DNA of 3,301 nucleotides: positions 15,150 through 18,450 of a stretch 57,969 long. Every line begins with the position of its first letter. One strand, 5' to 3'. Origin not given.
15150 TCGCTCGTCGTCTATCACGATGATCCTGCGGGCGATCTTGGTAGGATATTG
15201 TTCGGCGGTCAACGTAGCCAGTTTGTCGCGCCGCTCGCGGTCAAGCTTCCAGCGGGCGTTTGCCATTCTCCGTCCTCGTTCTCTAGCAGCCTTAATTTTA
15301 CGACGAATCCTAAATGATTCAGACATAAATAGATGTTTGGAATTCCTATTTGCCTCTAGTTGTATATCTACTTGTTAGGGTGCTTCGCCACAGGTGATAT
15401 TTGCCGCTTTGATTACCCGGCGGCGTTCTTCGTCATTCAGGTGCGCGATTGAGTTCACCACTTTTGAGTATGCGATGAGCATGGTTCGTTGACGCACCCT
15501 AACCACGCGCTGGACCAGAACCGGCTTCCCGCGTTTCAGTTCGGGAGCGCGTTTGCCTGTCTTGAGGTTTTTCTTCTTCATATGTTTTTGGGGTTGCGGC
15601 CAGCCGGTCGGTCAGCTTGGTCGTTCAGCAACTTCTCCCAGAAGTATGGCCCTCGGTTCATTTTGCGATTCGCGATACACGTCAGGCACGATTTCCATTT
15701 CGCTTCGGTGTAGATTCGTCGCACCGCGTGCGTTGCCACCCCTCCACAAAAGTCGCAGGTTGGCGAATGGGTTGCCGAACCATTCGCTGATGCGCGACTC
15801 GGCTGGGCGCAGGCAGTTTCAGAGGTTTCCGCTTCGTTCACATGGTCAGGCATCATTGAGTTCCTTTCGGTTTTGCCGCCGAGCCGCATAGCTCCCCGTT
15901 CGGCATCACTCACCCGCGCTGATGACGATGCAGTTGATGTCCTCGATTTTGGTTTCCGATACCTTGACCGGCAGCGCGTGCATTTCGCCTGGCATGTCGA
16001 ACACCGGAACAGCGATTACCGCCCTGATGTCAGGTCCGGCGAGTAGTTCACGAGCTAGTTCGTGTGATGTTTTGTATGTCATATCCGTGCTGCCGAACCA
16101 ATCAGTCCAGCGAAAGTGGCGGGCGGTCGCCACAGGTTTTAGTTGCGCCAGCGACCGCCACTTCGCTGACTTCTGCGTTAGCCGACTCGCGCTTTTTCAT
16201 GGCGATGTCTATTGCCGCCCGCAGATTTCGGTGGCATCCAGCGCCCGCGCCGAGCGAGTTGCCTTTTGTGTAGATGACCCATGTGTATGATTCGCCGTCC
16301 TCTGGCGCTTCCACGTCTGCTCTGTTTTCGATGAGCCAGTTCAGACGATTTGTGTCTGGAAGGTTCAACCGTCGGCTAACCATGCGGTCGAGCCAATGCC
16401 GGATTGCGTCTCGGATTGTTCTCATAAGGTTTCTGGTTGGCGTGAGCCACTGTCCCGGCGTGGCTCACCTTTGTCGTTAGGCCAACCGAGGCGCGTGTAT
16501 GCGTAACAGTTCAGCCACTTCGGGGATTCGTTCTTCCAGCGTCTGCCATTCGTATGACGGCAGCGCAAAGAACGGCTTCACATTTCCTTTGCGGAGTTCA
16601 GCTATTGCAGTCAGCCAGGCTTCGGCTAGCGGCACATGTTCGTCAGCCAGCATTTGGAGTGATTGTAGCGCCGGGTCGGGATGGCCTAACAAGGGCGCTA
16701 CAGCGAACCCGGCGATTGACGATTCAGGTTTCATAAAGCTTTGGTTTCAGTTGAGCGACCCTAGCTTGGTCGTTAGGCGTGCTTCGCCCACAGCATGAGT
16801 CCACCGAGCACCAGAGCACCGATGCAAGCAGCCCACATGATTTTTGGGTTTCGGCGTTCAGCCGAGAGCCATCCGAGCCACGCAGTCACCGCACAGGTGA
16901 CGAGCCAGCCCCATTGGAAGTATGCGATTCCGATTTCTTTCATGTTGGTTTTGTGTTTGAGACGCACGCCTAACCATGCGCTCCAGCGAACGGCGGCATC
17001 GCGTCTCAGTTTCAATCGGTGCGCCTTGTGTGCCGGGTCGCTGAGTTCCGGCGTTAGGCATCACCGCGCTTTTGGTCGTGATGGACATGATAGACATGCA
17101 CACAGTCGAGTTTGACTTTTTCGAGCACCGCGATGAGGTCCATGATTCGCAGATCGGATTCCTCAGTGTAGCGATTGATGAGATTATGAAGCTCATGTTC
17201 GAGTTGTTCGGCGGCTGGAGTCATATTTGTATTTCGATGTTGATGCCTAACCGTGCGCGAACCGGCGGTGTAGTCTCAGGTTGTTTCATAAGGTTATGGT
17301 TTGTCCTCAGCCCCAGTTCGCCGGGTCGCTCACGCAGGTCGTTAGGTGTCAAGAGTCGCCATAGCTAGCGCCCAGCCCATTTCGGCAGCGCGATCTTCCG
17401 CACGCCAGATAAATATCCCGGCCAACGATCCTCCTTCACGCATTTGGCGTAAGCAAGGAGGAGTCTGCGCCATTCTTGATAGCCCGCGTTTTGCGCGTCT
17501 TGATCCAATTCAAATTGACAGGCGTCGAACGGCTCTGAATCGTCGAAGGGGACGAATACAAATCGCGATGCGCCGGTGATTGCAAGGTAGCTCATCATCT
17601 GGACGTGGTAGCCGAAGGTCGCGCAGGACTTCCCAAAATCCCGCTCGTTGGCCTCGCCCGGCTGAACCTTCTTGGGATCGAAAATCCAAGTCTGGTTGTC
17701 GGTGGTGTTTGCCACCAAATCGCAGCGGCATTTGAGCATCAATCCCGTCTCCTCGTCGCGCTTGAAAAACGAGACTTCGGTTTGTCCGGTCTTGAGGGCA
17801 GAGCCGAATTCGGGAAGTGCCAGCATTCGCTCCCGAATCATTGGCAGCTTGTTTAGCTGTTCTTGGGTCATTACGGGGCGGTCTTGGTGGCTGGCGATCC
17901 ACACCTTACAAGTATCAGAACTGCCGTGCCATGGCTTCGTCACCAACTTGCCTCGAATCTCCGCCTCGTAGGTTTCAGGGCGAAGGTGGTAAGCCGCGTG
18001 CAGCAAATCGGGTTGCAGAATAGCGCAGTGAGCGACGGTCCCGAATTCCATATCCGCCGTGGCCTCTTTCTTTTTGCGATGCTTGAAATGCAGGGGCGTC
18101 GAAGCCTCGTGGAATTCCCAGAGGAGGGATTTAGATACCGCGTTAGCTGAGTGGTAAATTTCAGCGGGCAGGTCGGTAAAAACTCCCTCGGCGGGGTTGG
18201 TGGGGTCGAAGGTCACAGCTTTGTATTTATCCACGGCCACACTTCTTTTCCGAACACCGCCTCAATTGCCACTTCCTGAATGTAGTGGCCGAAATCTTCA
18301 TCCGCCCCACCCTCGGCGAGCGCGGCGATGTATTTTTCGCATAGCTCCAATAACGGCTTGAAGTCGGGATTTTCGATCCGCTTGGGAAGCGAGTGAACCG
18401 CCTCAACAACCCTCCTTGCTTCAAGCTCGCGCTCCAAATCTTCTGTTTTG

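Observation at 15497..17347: Conserved ~100-nt hairpin-like junction element repeated between small early genes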

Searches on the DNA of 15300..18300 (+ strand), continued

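Call 77: search_with_rna_model(model_id=R1, sources=[L025, L026, L027, L028, L029, L030, L031, L032, L033, L034, L035, L036, L037, L038, L039, L040, L041, L042, L043, L044, L045, L046, L047, L048, L049, L050, L051, L052, L053, L054, L055, L056, L057, L058, L059, L060, L061, L062, L063, L064, L065, L066, L067, L068, L069, L070, L071, L072, L073, L074, L075, L076, L077, L078, L079, L080, L081, L082, L083, L084, L085, L086, L087, L088, L089, L090, L091, L092, L093, L094, L095, L096, L097, L098, L099, L100, L101, L102, L103, L104], max_evalue=0.001)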
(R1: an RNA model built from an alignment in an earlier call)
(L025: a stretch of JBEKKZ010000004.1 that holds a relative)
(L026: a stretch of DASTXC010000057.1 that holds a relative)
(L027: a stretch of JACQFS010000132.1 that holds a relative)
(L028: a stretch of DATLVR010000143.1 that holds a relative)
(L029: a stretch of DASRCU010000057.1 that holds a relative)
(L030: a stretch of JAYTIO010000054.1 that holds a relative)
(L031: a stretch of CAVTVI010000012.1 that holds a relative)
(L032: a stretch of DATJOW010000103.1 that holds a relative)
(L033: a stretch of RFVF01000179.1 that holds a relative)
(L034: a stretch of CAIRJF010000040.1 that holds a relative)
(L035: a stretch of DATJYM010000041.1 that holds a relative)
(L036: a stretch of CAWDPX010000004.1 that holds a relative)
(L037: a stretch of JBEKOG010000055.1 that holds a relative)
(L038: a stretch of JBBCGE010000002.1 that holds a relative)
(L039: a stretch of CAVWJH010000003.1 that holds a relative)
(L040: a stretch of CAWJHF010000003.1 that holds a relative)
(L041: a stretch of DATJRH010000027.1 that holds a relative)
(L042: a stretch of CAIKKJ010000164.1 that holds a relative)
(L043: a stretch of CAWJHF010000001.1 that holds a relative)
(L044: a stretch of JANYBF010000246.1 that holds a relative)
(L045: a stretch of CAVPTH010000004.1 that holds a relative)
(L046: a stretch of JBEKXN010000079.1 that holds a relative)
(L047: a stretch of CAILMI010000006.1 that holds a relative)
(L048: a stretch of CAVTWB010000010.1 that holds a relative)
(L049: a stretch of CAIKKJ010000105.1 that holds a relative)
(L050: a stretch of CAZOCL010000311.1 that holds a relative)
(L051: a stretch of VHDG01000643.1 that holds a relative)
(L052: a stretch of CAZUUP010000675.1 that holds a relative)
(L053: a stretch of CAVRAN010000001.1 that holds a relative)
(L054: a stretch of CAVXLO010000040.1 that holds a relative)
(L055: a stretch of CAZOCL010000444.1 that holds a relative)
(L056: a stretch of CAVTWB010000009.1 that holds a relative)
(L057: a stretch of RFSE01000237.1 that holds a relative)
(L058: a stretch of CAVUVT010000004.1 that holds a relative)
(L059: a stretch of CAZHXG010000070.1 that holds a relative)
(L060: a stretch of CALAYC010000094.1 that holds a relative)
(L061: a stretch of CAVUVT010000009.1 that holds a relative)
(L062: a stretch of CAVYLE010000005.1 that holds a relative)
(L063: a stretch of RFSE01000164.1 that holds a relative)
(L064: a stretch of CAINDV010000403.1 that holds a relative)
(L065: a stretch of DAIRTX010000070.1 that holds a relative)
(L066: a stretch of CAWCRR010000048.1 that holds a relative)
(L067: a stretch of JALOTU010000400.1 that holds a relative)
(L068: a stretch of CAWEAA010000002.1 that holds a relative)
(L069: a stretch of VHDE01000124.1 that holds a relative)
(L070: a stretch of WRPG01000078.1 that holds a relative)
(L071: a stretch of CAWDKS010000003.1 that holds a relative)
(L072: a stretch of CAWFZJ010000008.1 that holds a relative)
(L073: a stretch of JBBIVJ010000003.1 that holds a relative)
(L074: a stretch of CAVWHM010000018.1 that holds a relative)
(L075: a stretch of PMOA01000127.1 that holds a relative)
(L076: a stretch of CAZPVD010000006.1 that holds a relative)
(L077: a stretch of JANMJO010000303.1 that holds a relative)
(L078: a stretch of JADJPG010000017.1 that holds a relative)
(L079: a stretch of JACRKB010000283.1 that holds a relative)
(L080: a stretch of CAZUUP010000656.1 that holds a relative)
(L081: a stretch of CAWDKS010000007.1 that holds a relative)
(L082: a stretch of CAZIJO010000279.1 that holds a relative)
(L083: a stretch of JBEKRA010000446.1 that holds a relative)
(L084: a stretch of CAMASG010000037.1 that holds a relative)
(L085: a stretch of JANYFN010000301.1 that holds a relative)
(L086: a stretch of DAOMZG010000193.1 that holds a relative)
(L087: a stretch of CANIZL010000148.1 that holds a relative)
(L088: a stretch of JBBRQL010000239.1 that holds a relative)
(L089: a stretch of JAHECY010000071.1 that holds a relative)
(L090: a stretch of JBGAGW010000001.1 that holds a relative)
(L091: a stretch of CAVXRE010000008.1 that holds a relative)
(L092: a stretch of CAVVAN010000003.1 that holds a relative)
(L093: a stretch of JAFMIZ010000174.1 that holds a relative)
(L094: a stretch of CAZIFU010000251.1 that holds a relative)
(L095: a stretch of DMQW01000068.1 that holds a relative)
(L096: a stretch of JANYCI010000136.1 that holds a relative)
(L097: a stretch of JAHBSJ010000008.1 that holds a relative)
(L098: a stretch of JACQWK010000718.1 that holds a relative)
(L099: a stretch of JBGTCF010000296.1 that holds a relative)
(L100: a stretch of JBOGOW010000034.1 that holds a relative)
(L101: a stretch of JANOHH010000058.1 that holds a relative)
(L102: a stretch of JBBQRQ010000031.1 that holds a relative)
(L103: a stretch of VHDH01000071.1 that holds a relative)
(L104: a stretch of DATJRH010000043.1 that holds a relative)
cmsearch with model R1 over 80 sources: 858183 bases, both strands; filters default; matches with E-value up to 0.001: 229.
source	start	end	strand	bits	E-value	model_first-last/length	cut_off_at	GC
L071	3368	3477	+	96.7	7.3e-20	1-106/106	no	0.53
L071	1062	1160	+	94.8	2.1e-19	1-106/106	no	0.63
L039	6048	6155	+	94.8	2.1e-19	1-106/106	no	0.56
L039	2656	2754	+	94.6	2.3e-19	1-106/106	no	0.63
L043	5833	5931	+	94.6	2.3e-19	1-106/106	no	0.63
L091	6663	6761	+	94.6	2.3e-19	1-106/106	no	0.63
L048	7415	7513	+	94.3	2.8e-19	1-106/106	no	0.63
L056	4131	4229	+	94.3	2.8e-19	1-106/106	no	0.63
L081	2506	2604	+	94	3.2e-19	1-106/106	no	0.63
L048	6130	6228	+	93.9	3.4e-19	1-106/106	no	0.64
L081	3967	4065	+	93.9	3.4e-19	1-106/106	no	0.64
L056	5587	5685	+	93.8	3.6e-19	1-106/106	no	0.64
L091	5791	5889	+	93.8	3.6e-19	1-106/106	no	0.64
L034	6904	7002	+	93.8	3.7e-19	1-106/106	no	0.64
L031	4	102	+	93.6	3.9e-19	1-106/106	no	0.65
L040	2995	3093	+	93.6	4e-19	1-106/106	no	0.64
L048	6570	6668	+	93.6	4e-19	1-106/106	no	0.64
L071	611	709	+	93.6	4e-19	1-106/106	no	0.64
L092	6178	6276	+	93.6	4e-19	1-106/106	no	0.64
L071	3888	3986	+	93.3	4.8e-19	1-106/106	no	0.64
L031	481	579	+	93.1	5.3e-19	1-106/106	no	0.65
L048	5763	5861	+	93.1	5.3e-19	1-106/106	no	0.65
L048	7033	7131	+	93.1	5.3e-19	1-106/106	no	0.65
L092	5868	5966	+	93.1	5.4e-19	1-106/106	no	0.65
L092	7174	7272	+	92.9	5.7e-19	1-106/106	no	0.64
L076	7509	7616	+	92.8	6.2e-19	1-106/106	no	0.63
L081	2944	3042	+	92.7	6.4e-19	1-106/106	no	0.64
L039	6863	6961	+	92.4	7.9e-19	1-106/106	no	0.65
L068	6164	6262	+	92.3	8.3e-19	1-106/106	no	0.63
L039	3569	3667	+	92.1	9e-19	1-106/106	no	0.61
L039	964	1062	+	92.1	9.2e-19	1-106/106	no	0.63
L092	5369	5467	+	92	9.4e-19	1-106/106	no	0.65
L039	4298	4396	+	92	9.6e-19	1-106/106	no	0.65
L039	6412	6510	+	92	9.6e-19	1-106/106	no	0.65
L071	4376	4474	+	91.9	1e-18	1-106/106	no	0.65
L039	5753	5851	+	91.8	1.1e-18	1-106/106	no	0.64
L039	570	668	+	91.8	1.1e-18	1-106/106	no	0.66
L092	4503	4601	+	91.5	1.3e-18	1-106/106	no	0.66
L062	2971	3069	+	91.3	1.4e-18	1-106/106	no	0.62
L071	4990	5088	+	91.2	1.5e-18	1-106/106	no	0.66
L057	3456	3554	+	90.9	1.7e-18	1-106/106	no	0.65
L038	6115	6222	+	90.8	1.8e-18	1-106/106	no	0.57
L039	2212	2310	+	90.7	2e-18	1-106/106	no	0.65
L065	5005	5103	+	90.4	2.3e-18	1-106/106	no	0.63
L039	3953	4051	+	89.6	3.6e-18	1-106/106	no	0.66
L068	6741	6839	+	88.5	6.6e-18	1-106/106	no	0.6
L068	7477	7575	+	88.5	6.6e-18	1-106/106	no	0.6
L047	3375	3473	+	88.5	6.7e-18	1-106/106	no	0.62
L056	4651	4748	+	88.2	7.5e-18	1-106/106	no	0.63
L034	7433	7543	+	87.7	1e-17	1-106/106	no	0.51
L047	2614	2712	+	87.6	1e-17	1-106/106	no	0.63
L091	6179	6277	+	87.6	1.1e-17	1-106/106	no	0.62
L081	2116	2214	+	87.1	1.4e-17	1-106/106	no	0.63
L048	5314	5413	+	86.3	2.2e-17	1-106/106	no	0.64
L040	4415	4513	+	84.6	5.4e-17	1-106/106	no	0.64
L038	5667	5759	+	84.5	5.8e-17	1-106/106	no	0.68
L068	7098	7196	+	84.5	5.8e-17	1-106/106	no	0.64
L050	1940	2032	+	84.4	6.1e-17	1-106/106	no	0.69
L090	519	626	+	84.3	6.5e-17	1-106/106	no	0.6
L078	6754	6846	+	84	7.5e-17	1-106/106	no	0.71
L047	1726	1833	+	83.8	8.3e-17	1-106/106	no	0.56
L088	1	93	+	83.5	9.9e-17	1-106/106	no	0.68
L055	825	917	+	83.2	1.2e-16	1-106/106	no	0.67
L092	6667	6765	+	82.7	1.5e-16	1-106/106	no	0.62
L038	7170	7276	+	82.3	1.9e-16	1-106/106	no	0.59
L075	459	557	+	82.1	2.1e-16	1-106/106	no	0.61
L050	1423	1515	+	82.1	2.2e-16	1-106/106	no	0.66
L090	1286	1393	+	81.9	2.3e-16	1-106/106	no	0.64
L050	2862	2954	+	81.8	2.6e-16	1-106/106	no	0.68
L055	397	489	+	81.7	2.7e-16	1-106/106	no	0.67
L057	5383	5475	+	81.7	2.7e-16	1-106/106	no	0.69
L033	248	340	+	81.5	3e-16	1-106/106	no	0.69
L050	561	653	+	81.5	3e-16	1-106/106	no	0.67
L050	3778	3870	+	81.3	3.3e-16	1-106/106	no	0.68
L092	7529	7618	+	81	3.8e-16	1-106/106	no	0.64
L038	6612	6719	+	81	3.9e-16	1-106/106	no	0.6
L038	5210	5305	+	80.9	4.1e-16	1-106/106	no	0.55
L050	2338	2430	+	80.7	4.5e-16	1-106/106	no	0.68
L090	110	217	+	80.5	5.2e-16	1-106/106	no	0.62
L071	1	96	+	80.3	5.7e-16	4-106/106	5'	0.64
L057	3088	3180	+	80.2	6e-16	1-106/106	no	0.65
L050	43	135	+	80.2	6.1e-16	1-106/106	no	0.67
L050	3400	3492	+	79.6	8.3e-16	1-106/106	no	0.69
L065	1718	1816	+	78.9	1.2e-15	1-106/106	no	0.62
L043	1415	1513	+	78.9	1.2e-15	1-106/106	no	0.64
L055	1253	1351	+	78.1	1.9e-15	1-106/106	no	0.65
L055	2089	2181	+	77.5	2.6e-15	1-106/106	no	0.7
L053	7275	7364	+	77.5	2.6e-15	1-106/106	no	0.64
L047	2133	2225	+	77.2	3.2e-15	1-106/106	no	0.65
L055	2836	2928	+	77.1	3.3e-15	1-106/106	no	0.68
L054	4005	4107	+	76.7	4.1e-15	1-106/106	no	0.62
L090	825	932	+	76.5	4.6e-15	1-106/106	no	0.62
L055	1684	1776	+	76.4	4.7e-15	1-106/106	no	0.66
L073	4077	4169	+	75.4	8.2e-15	1-106/106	no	0.72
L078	7250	7342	+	75.2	9.5e-15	1-106/106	no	0.66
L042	593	718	+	74.1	1.7e-14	1-106/106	no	0.51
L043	3833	3931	+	74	1.8e-14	1-106/106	no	0.64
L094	7435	7527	+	73.7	2e-14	1-106/106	no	0.71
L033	596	688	+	73.4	2.5e-14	1-106/106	no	0.67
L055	2405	2497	+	72.7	3.7e-14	1-106/106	no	0.69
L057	2652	2741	+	71.4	7.4e-14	1-106/106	no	0.66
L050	989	1081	+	71.3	7.6e-14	1-106/106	no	0.71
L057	4185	4277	+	71.3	7.8e-14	1-106/106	no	0.69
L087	3909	4009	+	71.3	7.9e-14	1-106/106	no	0.61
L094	7068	7159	+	71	8.9e-14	1-106/106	no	0.68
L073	7458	7550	+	70.9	9.7e-14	1-106/106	no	0.68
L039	4749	4855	+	69.7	1.9e-13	1-106/106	no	0.56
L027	7137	7229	+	69.6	2e-13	1-106/106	no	0.67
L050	4099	4191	+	69.2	2.4e-13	1-106/106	no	0.67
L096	239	345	+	68.4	3.8e-13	1-106/106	no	0.49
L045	7027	7125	+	67.9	5e-13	1-106/106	no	0.6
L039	1817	1924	+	66.6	9.8e-13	1-106/106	no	0.57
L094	5217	5308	+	66.6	1e-12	1-106/106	no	0.68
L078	2028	2120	+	66.5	1.1e-12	1-106/106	no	0.62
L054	2437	2538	+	66.1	1.3e-12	1-106/106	no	0.65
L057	4738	4836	+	65.7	1.6e-12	1-106/106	no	0.7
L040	6683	6808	+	65.6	1.8e-12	1-106/106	no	0.56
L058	5612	5710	+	65.2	2.2e-12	1-106/106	no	0.64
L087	3409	3501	+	65.1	2.2e-12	1-106/106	no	0.59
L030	1352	1477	+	65.1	2.3e-12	1-106/106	no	0.67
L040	5524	5622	+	64.7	2.8e-12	1-106/106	no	0.62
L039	209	334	+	64.6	3e-12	1-106/106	no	0.56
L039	3117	3224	+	64.3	3.6e-12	1-106/106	no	0.56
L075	1016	1113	+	64.2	3.7e-12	1-106/106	no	0.63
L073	481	576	+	64.1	3.9e-12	1-106/106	no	0.62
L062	4052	4177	+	63.9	4.4e-12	1-106/106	no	0.57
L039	5387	5494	+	63.8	4.6e-12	1-106/106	no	0.56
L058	3107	3205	+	63.6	5.2e-12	1-106/106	no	0.64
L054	4472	4567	+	63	7.3e-12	1-106/106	no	0.62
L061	6123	6250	+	62.9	7.8e-12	1-106/106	no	0.55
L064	3374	3472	+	62.5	9.4e-12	1-106/106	no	0.64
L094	6054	6145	+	61.9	1.3e-11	1-106/106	no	0.66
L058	1247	1373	+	61.9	1.3e-11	1-106/106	no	0.57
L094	5582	5673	+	61.8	1.4e-11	1-106/106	no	0.67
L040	7111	7245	+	61.6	1.6e-11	1-106/106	no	0.55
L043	6349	6473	+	61.5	1.6e-11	1-106/106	no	0.51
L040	2391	2517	+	61.3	1.9e-11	1-106/106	no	0.58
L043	3229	3355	+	61.3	1.9e-11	1-106/106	no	0.58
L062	3622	3747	+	61.3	1.9e-11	1-106/106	no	0.55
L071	1524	1649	+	61.2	1.9e-11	1-106/106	no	0.52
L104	132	258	+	61.1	2e-11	1-106/106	no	0.55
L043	2252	2378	+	61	2.2e-11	1-106/106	no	0.5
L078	3063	3155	+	60.7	2.5e-11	1-106/106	no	0.67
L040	3372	3498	+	60.6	2.7e-11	1-106/106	no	0.6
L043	1823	1949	+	60.2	3.4e-11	1-106/106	no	0.58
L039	1344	1471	+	60.1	3.5e-11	1-106/106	no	0.55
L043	6824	6950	+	60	3.7e-11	1-106/106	no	0.57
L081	3585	3711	+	60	3.7e-11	1-106/106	no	0.57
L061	5638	5762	+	60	3.8e-11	1-106/106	no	0.55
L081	6100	6226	+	59.9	3.9e-11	1-106/106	no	0.58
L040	3855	3981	+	59.8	4.1e-11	1-106/106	no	0.57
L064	537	638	+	59.8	4.2e-11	1-106/106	no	0.64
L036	7114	7209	+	59.7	4.4e-11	1-106/106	no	0.67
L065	4542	4667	+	59.3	5.5e-11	1-106/106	no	0.56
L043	7221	7346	+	58.9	6.7e-11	1-106/106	no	0.54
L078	5788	5913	+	58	1.1e-10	1-106/106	no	0.65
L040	4935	5063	+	57.9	1.1e-10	1-106/106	no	0.57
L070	7517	7642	+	57.6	1.4e-10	1-106/106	no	0.67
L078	6326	6451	+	57.6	1.4e-10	1-106/106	no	0.66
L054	3560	3661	+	57.4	1.6e-10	1-106/106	no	0.65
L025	1131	1256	+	57.4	1.6e-10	1-106/106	no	0.56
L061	3296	3392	+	57.3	1.6e-10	1-106/106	no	0.62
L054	2920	3021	+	56.9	2.1e-10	1-106/106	no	0.64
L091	7352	7462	+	56.5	2.5e-10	1-106/106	no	0.53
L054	2019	2119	+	56.3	2.8e-10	1-106/106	no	0.64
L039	7225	7379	+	55.4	4.6e-10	1-106/106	no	0.62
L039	7585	7739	+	55.4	4.6e-10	1-106/106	no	0.62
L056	5095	5221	+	55.4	4.7e-10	1-106/106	no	0.5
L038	4828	4918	+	55.1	5.4e-10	1-106/106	no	0.68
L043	2732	2858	+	54.8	6.3e-10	1-106/106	no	0.58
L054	7379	7480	+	54.5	7.6e-10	1-106/106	no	0.68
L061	2836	2962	+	54.4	7.7e-10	1-106/106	no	0.55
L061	7085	7212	+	54.4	8e-10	1-106/106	no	0.57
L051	102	194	+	53.7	1.1e-09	1-106/106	no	0.61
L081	6903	7029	+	53.4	1.3e-09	1-106/106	no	0.57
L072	5776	5901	+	53.4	1.4e-09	1-106/106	no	0.55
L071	1867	1992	+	53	1.7e-09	1-106/106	no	0.58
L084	951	1010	+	52.9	1.7e-09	1-106/106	no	0.62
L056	6045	6149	+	52.8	1.9e-09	1-106/106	no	0.64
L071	2808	2934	+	51.8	3.3e-09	1-106/106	no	0.61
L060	602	727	+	51.7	3.4e-09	1-106/106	no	0.65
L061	6625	6751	+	51.2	4.6e-09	1-106/106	no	0.56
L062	4787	4912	+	50.2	7.6e-09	1-106/106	no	0.56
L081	4517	4652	+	48.4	2.1e-08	1-106/106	no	0.51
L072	6781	6915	+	48.2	2.3e-08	1-106/106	no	0.5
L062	6874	6998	+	47.6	3.2e-08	1-106/106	no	0.54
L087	2582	2690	+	47.1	4.1e-08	1-106/106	no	0.65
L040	6098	6223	+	46.8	5e-08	1-106/106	no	0.58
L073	4510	4635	+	45.6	9.4e-08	1-106/106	no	0.66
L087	517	639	+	45.6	9.8e-08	1-106/106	no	0.63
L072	7220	7324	+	44.3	1.9e-07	1-106/106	no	0.52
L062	5840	5965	+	43.7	2.7e-07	1-106/106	no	0.6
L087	1536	1659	+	43.5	3e-07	1-106/106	no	0.57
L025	524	649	+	42.9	4.2e-07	1-106/106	no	0.56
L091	3750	3877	+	42.5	5.3e-07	1-106/106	no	0.61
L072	5241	5366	+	42.3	5.8e-07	1-106/106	no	0.62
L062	4461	4588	+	41.8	7.8e-07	1-106/106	no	0.57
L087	2874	2998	+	41.5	8.9e-07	1-106/106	no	0.62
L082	442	533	+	41.4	9.6e-07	1-106/106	no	0.59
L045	2894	3016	+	41.3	1e-06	1-106/106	no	0.61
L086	7250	7375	+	41.1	1.1e-06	1-106/106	no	0.66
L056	1862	2014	+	40.8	1.3e-06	1-106/106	no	0.67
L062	6456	6581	+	40.8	1.3e-06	1-106/106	no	0.59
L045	7544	7702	+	40.7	1.4e-06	1-106/106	no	0.52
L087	1017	1142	+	40.3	1.7e-06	1-106/106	no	0.67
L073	3695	3792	+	40.2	1.8e-06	1-106/106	no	0.65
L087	69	155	+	39.7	2.4e-06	4-103/106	no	0.6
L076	6476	6564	+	39.3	3e-06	1-106/106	no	0.69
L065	2123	2248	+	39.1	3.3e-06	1-106/106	no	0.55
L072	6318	6448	+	38.8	3.8e-06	1-106/106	no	0.6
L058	647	770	+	38.2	5.4e-06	1-106/106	no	0.58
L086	6758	6884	+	37.5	8.1e-06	1-106/106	no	0.72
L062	7374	7499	+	37.4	8.3e-06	1-106/106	no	0.56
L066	3669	3762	+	37.3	9.1e-06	1-106/106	no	0.61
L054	7129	7261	+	36.8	1.1e-05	1-106/106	no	0.52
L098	230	356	+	36.7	1.2e-05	1-106/106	no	0.54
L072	1455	1550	+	36.5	1.4e-05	1-106/106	no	0.58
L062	5422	5547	+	36.4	1.5e-05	1-106/106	no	0.56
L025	109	233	+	36.3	1.6e-05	1-106/106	no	0.57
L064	2961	3073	+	36.2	1.6e-05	1-106/106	no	0.55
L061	547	669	+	36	1.8e-05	1-106/106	no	0.54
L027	6694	6750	+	34.2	4.8e-05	1-106/106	no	0.61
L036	7507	7685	+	32.2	0.00015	1-106/106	no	0.54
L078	2454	2542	+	32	0.00016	1-106/106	no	0.64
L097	6783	6876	+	31.7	0.00019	1-106/106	no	0.62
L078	3668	3755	+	30.6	0.00034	1-106/106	no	0.67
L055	1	65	+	30.1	0.00046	29-106/106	5'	0.72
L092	4934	5041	+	29.7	0.00056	1-106/106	no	0.56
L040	7564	7685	+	29.1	0.00076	1-106/106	no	0.52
